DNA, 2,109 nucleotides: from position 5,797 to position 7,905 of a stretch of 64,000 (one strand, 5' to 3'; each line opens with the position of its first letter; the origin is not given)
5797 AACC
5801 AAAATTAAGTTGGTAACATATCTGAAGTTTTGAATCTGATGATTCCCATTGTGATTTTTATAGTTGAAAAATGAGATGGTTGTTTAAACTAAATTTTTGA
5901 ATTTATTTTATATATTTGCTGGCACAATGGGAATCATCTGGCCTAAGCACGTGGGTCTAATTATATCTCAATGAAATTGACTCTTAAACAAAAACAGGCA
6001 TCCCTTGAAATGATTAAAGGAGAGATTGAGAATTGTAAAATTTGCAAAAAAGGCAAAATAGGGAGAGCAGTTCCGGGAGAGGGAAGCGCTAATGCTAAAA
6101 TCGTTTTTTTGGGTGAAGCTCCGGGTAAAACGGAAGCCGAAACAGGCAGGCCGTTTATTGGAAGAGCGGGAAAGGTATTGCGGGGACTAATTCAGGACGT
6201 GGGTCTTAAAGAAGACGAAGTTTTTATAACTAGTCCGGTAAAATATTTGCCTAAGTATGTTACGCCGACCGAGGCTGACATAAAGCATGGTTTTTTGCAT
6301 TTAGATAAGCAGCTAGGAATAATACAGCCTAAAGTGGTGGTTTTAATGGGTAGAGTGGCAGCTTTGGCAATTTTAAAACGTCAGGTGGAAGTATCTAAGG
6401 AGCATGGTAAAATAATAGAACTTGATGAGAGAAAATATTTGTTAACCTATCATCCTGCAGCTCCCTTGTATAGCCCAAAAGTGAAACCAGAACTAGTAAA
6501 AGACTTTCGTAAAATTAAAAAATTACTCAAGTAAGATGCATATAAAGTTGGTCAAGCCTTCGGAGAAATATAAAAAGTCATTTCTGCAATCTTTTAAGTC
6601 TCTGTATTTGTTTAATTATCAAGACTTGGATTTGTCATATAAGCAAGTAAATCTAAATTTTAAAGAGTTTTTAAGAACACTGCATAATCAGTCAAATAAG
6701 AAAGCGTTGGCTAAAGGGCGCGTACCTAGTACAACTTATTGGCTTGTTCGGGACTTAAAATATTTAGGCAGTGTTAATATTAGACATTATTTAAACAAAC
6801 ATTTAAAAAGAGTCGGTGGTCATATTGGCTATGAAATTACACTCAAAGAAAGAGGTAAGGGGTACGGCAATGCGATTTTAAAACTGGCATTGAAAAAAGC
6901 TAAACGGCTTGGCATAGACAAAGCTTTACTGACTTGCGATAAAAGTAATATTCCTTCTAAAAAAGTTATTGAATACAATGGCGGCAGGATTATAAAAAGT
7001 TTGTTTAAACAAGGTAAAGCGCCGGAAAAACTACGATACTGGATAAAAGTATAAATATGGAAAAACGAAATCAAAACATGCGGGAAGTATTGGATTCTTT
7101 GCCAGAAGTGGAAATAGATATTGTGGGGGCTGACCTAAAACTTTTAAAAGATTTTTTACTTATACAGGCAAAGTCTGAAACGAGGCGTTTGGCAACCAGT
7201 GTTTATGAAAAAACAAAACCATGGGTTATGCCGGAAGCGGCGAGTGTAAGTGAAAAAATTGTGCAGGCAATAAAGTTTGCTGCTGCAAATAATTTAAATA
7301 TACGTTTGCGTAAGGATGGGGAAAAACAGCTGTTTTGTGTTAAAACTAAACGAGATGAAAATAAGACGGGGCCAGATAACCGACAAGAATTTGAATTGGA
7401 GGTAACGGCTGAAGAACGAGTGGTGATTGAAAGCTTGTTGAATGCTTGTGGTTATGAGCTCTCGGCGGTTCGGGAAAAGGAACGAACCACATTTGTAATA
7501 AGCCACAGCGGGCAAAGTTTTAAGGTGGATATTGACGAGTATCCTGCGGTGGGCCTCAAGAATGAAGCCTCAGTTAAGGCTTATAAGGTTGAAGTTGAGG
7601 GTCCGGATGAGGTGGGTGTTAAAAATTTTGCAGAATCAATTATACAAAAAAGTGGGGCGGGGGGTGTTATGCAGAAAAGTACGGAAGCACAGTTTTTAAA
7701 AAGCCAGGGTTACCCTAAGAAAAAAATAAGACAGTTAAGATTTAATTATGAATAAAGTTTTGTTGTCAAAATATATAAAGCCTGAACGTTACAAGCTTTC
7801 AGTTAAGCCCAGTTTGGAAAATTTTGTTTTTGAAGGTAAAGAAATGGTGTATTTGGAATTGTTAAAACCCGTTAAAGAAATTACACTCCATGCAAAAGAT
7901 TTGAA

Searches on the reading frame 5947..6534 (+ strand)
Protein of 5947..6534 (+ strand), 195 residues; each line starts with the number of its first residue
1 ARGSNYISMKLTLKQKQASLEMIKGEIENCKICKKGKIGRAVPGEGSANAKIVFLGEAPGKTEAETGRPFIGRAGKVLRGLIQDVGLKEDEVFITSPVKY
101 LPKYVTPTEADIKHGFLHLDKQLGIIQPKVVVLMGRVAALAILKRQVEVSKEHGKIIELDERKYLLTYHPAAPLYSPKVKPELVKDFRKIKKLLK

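Call 37: search_protein_families(library=pfam, proteins=[window:5947-6534:+], max_evalue=0.001)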
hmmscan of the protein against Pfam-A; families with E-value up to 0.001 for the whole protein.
window:5947-6534:+ (195 aa): 1 family
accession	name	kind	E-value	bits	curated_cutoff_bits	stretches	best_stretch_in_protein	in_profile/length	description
PF03167.25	UDG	-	9.9e-30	103.9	24.3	1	43-182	1-131/141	Uracil DNA glycosylase superfamily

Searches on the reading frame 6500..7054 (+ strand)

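Call 37: search_protein_families(library=pfam, proteins=[window:6500-7054:+], max_evalue=0.001)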
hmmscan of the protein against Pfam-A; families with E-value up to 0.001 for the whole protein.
window:6500-7054:+ (184 aa): 2 families
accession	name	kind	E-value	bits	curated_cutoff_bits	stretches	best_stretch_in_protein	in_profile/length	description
PF13302.13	Acetyltransf_3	-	1.3e-08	36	25.4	1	71-162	46-137/138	Acetyltransferase (GNAT) domain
PF00583.31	Acetyltransf_1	-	4e-06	27.5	20.7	1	74-157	30-111/116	Acetyltransferase (GNAT) family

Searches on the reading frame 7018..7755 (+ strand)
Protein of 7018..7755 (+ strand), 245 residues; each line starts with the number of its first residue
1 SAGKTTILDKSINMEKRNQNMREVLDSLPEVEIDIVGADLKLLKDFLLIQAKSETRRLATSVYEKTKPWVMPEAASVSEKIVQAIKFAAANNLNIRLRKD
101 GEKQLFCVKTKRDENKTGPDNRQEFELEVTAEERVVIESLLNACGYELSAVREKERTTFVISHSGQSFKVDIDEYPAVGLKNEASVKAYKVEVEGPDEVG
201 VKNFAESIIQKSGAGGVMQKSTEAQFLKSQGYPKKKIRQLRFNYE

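Call 37: search_protein_families(library=pfam, proteins=[window:7018-7755:+], max_evalue=0.001)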
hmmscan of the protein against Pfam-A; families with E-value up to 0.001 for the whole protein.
window:7018-7755:+ (245 aa): 1 family
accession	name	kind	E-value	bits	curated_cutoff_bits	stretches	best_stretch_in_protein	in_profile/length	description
PF01928.26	CYTH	-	3.2e-05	24.3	23.2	1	93-226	52-178/179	CYTH domain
